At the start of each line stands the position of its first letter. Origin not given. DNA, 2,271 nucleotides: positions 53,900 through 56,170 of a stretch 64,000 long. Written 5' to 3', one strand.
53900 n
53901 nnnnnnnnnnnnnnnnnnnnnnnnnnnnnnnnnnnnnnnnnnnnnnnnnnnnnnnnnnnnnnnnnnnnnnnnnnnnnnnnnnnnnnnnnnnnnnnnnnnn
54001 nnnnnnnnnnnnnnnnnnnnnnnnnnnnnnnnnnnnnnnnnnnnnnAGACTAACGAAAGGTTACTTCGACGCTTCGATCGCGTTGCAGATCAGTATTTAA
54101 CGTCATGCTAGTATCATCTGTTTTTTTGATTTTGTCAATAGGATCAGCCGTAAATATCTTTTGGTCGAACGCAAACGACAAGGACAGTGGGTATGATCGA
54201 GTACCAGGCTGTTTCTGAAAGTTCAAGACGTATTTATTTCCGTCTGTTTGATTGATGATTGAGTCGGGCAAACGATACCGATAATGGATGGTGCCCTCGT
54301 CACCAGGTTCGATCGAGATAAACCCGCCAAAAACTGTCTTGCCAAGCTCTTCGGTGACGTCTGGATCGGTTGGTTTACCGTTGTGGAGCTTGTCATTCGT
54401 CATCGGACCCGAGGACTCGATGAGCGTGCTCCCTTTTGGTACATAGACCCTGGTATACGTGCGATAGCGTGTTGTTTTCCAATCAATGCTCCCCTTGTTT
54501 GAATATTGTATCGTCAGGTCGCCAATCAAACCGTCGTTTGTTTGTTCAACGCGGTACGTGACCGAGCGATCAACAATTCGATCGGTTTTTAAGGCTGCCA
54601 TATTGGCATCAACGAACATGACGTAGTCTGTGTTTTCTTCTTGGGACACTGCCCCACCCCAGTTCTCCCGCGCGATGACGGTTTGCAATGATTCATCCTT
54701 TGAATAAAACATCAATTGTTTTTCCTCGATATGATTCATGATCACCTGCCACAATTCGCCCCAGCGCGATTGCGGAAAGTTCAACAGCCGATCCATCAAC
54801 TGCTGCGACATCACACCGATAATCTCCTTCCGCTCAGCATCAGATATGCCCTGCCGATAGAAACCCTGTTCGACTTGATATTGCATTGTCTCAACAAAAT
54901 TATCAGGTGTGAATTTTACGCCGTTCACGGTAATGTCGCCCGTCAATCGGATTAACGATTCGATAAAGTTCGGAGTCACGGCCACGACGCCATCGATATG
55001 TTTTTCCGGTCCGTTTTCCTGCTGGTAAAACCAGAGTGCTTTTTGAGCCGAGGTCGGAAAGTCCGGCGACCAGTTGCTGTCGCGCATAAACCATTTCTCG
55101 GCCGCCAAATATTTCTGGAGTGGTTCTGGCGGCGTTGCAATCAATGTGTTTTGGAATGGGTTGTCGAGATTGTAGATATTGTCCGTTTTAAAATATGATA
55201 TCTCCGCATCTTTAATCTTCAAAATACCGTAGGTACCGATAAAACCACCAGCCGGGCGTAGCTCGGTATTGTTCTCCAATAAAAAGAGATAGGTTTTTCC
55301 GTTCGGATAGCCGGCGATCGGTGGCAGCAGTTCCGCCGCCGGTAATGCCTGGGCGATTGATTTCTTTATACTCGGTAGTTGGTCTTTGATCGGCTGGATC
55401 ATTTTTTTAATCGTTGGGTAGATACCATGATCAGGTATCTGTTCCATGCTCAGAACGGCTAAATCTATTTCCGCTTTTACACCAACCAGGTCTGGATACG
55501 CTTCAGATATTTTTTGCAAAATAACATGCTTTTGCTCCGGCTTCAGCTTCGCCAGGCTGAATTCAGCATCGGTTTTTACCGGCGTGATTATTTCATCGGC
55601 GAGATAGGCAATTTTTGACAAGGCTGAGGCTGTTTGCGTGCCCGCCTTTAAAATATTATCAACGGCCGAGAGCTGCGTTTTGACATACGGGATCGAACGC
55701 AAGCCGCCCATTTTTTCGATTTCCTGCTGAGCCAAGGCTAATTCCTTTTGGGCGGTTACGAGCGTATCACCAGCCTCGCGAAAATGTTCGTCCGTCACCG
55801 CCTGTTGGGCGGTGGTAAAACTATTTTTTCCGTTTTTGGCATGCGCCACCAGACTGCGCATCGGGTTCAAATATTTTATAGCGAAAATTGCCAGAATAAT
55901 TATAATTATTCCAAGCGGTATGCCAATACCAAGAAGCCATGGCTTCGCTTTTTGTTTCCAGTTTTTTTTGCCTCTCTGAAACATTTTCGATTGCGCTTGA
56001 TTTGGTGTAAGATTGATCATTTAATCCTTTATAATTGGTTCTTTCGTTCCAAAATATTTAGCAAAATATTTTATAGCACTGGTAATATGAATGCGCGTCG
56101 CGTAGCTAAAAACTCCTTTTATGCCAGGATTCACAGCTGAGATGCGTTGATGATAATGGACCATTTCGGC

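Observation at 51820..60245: MreB paralog embedded in a co-directional glycan-assembly operon (GT4, MreB2, DUF4012-like, two GT2, Wzy-like, GT2)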

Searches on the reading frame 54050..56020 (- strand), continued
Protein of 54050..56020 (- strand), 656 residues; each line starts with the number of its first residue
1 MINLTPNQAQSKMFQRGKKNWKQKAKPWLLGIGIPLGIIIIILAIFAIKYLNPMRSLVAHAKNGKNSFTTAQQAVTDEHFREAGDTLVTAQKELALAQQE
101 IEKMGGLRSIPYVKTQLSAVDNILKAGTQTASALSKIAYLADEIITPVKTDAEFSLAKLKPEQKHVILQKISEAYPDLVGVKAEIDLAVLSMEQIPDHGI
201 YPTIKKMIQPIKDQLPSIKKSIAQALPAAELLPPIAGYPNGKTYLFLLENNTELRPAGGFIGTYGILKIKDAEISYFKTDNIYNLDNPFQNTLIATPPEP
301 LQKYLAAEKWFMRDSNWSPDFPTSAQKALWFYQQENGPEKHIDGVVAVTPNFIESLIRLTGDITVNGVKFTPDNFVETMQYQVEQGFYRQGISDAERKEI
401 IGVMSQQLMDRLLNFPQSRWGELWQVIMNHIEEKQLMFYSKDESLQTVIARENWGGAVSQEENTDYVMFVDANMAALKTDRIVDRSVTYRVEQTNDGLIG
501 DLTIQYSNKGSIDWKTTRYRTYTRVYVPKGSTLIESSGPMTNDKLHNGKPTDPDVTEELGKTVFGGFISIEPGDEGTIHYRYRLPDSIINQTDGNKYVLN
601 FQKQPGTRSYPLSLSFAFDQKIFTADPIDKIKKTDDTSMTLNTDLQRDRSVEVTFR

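Call 51: search_protein_families(library=pfam, proteins=[L117:7996-11541:+, L094:9290-12838:+, L121:4255-5493:+, L142:5607-6992:+, L145:8172-9995:+, L134:8088-9779:+, L117:2372-3871:+], max_evalue=0.001)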
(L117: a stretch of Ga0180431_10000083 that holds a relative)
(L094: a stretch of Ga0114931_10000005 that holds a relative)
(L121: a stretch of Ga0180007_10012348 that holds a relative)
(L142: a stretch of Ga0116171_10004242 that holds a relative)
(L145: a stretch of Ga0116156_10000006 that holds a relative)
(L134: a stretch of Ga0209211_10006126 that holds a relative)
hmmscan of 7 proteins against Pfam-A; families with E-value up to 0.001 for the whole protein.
L117:7996-11541:+ (1181 aa): 5 families
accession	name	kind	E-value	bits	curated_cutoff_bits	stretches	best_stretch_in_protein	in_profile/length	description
PF07733.18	DNA_pol3_alpha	-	1.6e-103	346.3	23.9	1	313-578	2-260/260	Bacterial DNA polymerase III alpha NTPase domain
PF17657.6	DNA_pol3_finger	-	2.4e-63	212.9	22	1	581-743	1-165/166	Bacterial DNA polymerase III alpha subunit finger domain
PF02811.25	PHP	-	1.9e-59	201.1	26.4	1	22-193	1-164/164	PHP domain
PF14579.12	HHH_6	-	2e-26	92.4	25.6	1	817-908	1-85/90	Helix-hairpin-helix motif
PF01336.31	tRNA_anti-codon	-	4.2e-07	30.3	27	1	1004-1077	1-71/75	OB-fold nucleic acid binding domain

L094:9290-12838:+ (1182 aa): 6 families
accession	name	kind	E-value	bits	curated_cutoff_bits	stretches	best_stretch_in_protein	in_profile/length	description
PF00133.28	tRNA-synt_1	-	6e-113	378.2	22.7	2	27-523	2-272/414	tRNA synthetases class I (I, L, M and V)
PF08264.19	Anticodon_1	-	4.2e-29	101.8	25.1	1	899-1040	1-144/148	Anticodon-binding domain of tRNA ligase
PF00300.27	His_Phos_1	-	6.6e-28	98.1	21.7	1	530-691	1-168/194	Histidine phosphatase superfamily (branch 1)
PF09334.17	tRNA-synt_1g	-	1.3e-16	60.8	20.1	2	800-862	311-372/391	tRNA synthetases class I (M)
PF19302.4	DUF5915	-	4.8e-11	43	27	1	1081-1178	97-191/195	Domain of unknown function (DUF5915)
PF01921.24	tRNA-synt_1f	-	0.00035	20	27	1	809-861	274-325/360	tRNA synthetases class I (K)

L121:4255-5493:+ (412 aa): 5 families
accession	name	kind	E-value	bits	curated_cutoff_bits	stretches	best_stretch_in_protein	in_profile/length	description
PF03572.23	Peptidase_S41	-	3.9e-47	160.4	24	1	225-388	1-165/165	Peptidase family S41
PF13180.12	PDZ_2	-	7.1e-13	49.1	27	1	125-197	3-74/80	PDZ domain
PF22694.1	CtpB_N-like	-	1.3e-11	45.2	27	1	26-108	7-83/85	Activating protease CtpB N-terminal domain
PF00595.29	PDZ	-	2.6e-09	37.8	23.2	1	124-190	11-80/81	PDZ domain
PF17820.7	PDZ_6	-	7e-05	22.9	27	1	138-192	2-54/54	PDZ domain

L142:5607-6992:+ (461 aa): 1 family
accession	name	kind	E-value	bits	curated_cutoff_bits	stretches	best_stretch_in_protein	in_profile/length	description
PF04932.20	Wzy_C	-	1.8e-13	51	31.7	1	246-387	2-149/149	O-Antigen ligase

L145:8172-9995:+ (607 aa): 6 families
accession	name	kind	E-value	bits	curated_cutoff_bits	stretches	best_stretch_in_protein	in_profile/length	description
PF00009.33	GTP_EFTU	-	3.1e-58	196.9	26.5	1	4-178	2-188/188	Elongation factor Tu GTP binding domain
PF06421.17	LepA_C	-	3.2e-36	124.2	29.7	1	490-606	2-107/107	GTP-binding protein LepA C-terminus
PF00679.30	EFG_C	-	1.6e-19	70.2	27.9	1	398-486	2-87/89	Elongation factor G C-terminus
PF03144.31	GTP_EFTU_D2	-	1.3e-08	35.6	30.3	1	200-269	1-72/73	Elongation factor Tu domain 2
PF01926.29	MMR_HSR1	-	1e-05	26.1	21.9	1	14-128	8-113/113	50S ribosome-binding GTPase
PF22042.2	EF-G_D2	-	0.00068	20.1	27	0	186-222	2-38/84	Elongation factor G domain 2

L134:8088-9779:+ (563 aa): 2 families
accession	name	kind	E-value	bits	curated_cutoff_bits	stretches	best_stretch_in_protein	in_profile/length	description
PF07733.18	DNA_pol3_alpha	-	8.2e-80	268.6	23.9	1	296-504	2-204/260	Bacterial DNA polymerase III alpha NTPase domain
PF02811.25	PHP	-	3.3e-58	197.1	26.4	1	6-176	2-164/164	PHP domain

L117:2372-3871:+ (499 aa): 1 family
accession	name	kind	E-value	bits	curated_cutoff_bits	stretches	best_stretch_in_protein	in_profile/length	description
PF13632.12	Glyco_trans_2_3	-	0.00017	21.9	27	1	199-412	2-153/198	Glycosyl transferase family group 2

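Call 69: find_encoding_contigs(protein=P0198, flank=8000, max_places=2)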
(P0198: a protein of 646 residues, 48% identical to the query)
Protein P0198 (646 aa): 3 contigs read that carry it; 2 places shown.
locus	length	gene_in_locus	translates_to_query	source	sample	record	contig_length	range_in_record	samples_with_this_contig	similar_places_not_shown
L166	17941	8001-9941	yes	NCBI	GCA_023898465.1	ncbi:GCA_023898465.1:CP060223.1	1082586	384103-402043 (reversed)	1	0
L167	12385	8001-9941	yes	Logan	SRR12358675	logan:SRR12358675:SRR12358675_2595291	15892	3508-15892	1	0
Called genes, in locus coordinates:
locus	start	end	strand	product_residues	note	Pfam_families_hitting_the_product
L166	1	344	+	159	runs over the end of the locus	PF00380:Ribosomal_S9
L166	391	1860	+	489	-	PF01943:Polysacc_synt, PF13440:Polysacc_synt_3, PF03023:MurJ, PF01554:MatE (weak)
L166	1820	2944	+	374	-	PF13439:Glyco_transf_4, PF13579:Glyco_trans_4_4 (weak), PF20706:GT4-conflict, PF00534:Glycos_transf_1, PF13692:Glyco_trans_1_4, PF13524:Glyco_trans_1_2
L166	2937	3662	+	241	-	PF00535:Glycos_transf_2, PF10111:Glyco_tranf_2_2, PF13641:Glyco_tranf_2_3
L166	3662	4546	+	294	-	PF00535:Glycos_transf_2, PF13641:Glyco_tranf_2_3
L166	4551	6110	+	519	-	PF04932:Wzy_C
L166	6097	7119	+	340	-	PF00535:Glycos_transf_2, PF10111:Glyco_tranf_2_2 (weak), PF13641:Glyco_tranf_2_3, PF13632:Glyco_trans_2_3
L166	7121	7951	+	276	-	PF00535:Glycos_transf_2, PF13641:Glyco_tranf_2_3, PF13632:Glyco_trans_2_3 (weak)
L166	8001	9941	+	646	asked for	PF13196:DUF4012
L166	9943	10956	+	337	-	PF06723:MreB_Mbl, PF00022:Actin (weak), PF00012:HSP70, PF14450:FtsA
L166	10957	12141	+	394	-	PF13439:Glyco_transf_4, PF00534:Glycos_transf_1, PF20706:GT4-conflict, PF13692:Glyco_trans_1_4, PF13524:Glyco_trans_1_2 (weak)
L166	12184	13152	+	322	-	PF13177:DNA_pol3_delta2, PF13191:AAA_16 (faint), PF00004:AAA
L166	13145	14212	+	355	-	PF14870:PSII_BNR (faint), PF25852:DUF6242_C (faint), PF13088:BNR_2 (faint), PF02012:BNR (faint), PF15902:Sortilin-Vps10 (weak), PF21471:Reelin_subrepeat-B (faint), PF15902:Sortilin-Vps10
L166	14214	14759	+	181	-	PF01765:RRF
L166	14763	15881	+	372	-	PF02163:Peptidase_M50, PF00595:PDZ, PF13180:PDZ_2, PF17820:PDZ_6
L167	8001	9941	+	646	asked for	PF13196:DUF4012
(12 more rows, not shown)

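Call 104: search_protein_families(library=pfam, proteins=[L131:2737-5121:-, L131:4967-5842:-, L131:9036-11168:-, L131:10942-11988:-, L139:2884-4137:+, L139:4141-5412:+, L139:10231-12087:+, L118:931-2685:+, L150:9074-10333:-], max_evalue=0.001)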
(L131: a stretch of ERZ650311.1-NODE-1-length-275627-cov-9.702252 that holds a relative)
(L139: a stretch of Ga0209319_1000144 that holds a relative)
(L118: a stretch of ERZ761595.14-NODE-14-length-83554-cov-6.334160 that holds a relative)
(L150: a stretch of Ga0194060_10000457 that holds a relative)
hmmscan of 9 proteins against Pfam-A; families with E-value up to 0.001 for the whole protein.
L131:2737-5121:- (794 aa): 0 families

L131:4967-5842:- (291 aa): 0 families

L131:9036-11168:- (710 aa): 0 families

L131:10942-11988:- (348 aa): 0 families

L139:2884-4137:+ (417 aa): 2 families
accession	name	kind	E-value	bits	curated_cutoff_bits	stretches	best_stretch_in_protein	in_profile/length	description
PF12704.14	MacB_PCD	-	2.8e-42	145.8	27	1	23-249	1-206/207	MacB-like periplasmic core domain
PF02687.27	FtsX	-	2.4e-22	79.6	25.5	1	292-410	2-120/120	FtsX-like permease C-terminal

L139:4141-5412:+ (423 aa): 2 families
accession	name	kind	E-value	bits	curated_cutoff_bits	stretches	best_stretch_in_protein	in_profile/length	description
PF12704.14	MacB_PCD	-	1.3e-36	127.3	27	1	21-251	1-205/207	MacB-like periplasmic core domain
PF02687.27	FtsX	-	8.2e-21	74.7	25.5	1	298-416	2-120/120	FtsX-like permease C-terminal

L139:10231-12087:+ (618 aa): 0 families

L118:931-2685:+ (584 aa): 3 families
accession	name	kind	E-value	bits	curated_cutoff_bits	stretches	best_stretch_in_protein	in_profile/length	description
PF16576.10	HlyD_D23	-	9.4e-13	48.4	30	1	330-494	55-202/214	Barrel-sandwich domain of CusB or HlyD membrane-fusion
PF13437.12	HlyD_3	-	4.5e-12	47.1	22.2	1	400-504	2-106/106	HlyD family secretion protein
PF13533.13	Biotin_lipoyl_2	-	7.7e-08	32.4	29.8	1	62-91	3-32/32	Biotin-lipoyl like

L150:9074-10333:- (419 aa): 0 families

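Call 108: search_solved_structures(query=A1, max_evalue=10)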
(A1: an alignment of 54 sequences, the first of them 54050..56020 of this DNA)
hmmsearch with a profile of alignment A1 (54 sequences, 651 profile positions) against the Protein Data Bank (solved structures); distinct sequences matched with E-value up to 10: 6.
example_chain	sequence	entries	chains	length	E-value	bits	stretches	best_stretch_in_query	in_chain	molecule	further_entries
6xns_A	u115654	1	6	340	0.071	14.5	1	53-223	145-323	C3_crown-05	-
22vl_b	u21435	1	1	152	0.091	14.1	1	150-222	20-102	ATP synthase subunit b, chloroplastic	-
5j10_A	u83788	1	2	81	0.11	13.9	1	159-225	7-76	peptide design 2L4HC2_24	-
8k84_A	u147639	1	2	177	0.72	11.2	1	77-146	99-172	De novo design protein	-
6uxd_A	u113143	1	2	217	1.4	10.2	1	406-440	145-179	CT021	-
6v7b_a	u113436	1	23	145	2.9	9.2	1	182-234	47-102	Structural protein VP2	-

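Call 109: search_protein_families(library=padloc, proteins=[window:54050-56020:-], max_evalue=0.001)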
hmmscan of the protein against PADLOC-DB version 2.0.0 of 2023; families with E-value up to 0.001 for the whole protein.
window:54050-56020:- (656 aa): 0 families

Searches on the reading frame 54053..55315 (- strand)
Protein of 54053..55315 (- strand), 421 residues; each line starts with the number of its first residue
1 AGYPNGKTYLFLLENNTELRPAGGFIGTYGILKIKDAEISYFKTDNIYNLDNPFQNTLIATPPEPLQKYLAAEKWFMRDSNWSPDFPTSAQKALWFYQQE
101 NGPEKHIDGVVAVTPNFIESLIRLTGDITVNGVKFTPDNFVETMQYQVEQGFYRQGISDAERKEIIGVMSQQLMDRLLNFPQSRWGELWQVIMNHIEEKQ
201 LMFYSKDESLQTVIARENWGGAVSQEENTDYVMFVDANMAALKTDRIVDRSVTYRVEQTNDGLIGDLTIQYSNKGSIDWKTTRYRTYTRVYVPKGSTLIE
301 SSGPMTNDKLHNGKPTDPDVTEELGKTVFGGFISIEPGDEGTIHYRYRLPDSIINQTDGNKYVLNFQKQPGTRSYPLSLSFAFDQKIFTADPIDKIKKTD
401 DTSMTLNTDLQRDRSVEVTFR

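Call 112: predict_structure(alignment_id=A2)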
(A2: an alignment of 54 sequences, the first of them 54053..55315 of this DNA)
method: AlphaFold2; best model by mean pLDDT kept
length: 421 residues; sequences in the alignment: 54
mean_pLDDT: 89.7   pTM: 0.90
mean pLDDT of the five models: 89.7, 89.6, 89.3, 89.0, 88.3
residues with pLDDT >= 90: 271; 70-90: 128; 50-70: 20; < 50: 2
segments of 3 or more residues with pLDDT < 50: none
pLDDT, mean of each block of 10 residues (from residue 1): 78 81 80 87 86 85 92 89 95 95 95 92 93 89 79 63 75 87 94 95 95 92 92 93 80 97 97 85 91 98 92 94 97 94 98 83 96 94 94 85 95 95 89
secondary structure, 60 per line:
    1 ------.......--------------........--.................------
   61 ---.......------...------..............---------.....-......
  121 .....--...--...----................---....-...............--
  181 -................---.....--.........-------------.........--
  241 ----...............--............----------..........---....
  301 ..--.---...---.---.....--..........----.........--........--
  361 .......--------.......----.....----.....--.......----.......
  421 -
elements in order: E7-13 E28-35 E38-46 H47-54 H64-70 H86-99 E109-113 H115-125 E128-130 E133-135 H140-155 H159-162 H164-178 H182-197 E201-205 H208-216 E230-238 E248-259 E262-273 E284-293 E297-302 E319-323 E326-335 E340-348 H351-358 E361-367 E376-382 E387-391 E396-400 E403-409 E414-420

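Call 114: fold_search(model_id=the predicted structure, library=pdb)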
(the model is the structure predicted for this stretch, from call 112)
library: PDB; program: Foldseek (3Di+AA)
matches with E <= 10: 1629; with E <= 0.001: 64
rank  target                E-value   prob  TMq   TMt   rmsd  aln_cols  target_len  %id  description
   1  6fpy_A                6.6e-06  1.00  0.28  0.21   5.5       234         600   11  Inter-alpha-inhibitor heavy chain 1, wild type (released 2019-02-27)
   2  6fpz_A                1.4e-05  1.00  0.28  0.21   5.5       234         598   11  Inter-alpha-inhibitor heavy chain 1, D298A (released 2019-02-27)
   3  5ab0_C                1.4e-05  1.00  0.23  0.13   8.1       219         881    8  Crystal structure of aminopeptidase ERAP2 with ligand (released 2015-09-30)
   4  6ezn_A                2.2e-05  1.00  0.22  0.22  11.4       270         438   10  Cryo-EM structure of the yeast oligosaccharyltransferase (OST) complex (released 2018-01-17)
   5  6fpy_B                3.5e-05  1.00  0.29  0.22   4.8       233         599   11  Inter-alpha-inhibitor heavy chain 1, wild type (released 2019-02-27)
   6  5ab2_B                6.6e-05  1.00  0.23  0.12   8.4       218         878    8  Crystal structure of aminopeptidase ERAP2 with ligand (released 2015-09-30)
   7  5mj6_A                7.0e-05  1.00  0.22  0.12   7.7       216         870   11  Ligand-induced conformational change of Insulin-regulated aminopeptidase: insights on catalytic mechanism and active s (released 2017-04-05)
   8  4jbs_B                7.0e-05  1.00  0.21  0.12   8.4       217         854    8  Crystal structure of the human Endoplasmic Reticulum Aminopeptidase 2 in complex with PHOSPHINIC PSEUDOTRIPEPTIDE inhi (released 2013-12-11)
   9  7p7p_A                8.4e-05  1.00  0.23  0.12  10.2       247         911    9  Crystal structure of ERAP2 aminopeptidase in complex with phosphinic pseudotripeptide((1R)-1-Amino-3-phenylpropyl){(2S (released 2022-01-26)
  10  5ab0_A                9.4e-05  1.00  0.22  0.12   8.5       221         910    8  Crystal structure of aminopeptidase ERAP2 with ligand (released 2015-09-30)
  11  6oiu_A                1.1e-04  0.99  0.21  0.12   9.6       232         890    8  X-ray crystal structure of the ectodomain of the Toxoplasma gondii ME49 Aminopeptidase N (TGME49_224350) (released 2020-09-30)
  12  8b6l_O                1.1e-04  1.00  0.25  0.19   6.8       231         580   11  Subtomogram average of the human Sec61-TRAP-OSTA-translocon (released 2022-12-07)
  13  6ea4_B                1.1e-04  1.00  0.22  0.12   8.4       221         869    8  ERAP2 bound to Aryl Sulfonamide Uncompetitive Inhibitor (released 2019-12-18)
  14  7pfs_A                1.1e-04  1.00  0.22  0.12  10.2       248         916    9  Crystal structure of ERAP2 aminopeptidase in complex with phosphinic pseudotripeptide ((1R)-1-Amino-3-phenylpropyl){2- (released 2022-01-26)
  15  6mgq_C                1.3e-04  1.00  0.21  0.12  11.9       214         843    9  ERAP1 in the open conformation bound to 10mer phosphinic inhibitor DG014 (released 2019-12-18)
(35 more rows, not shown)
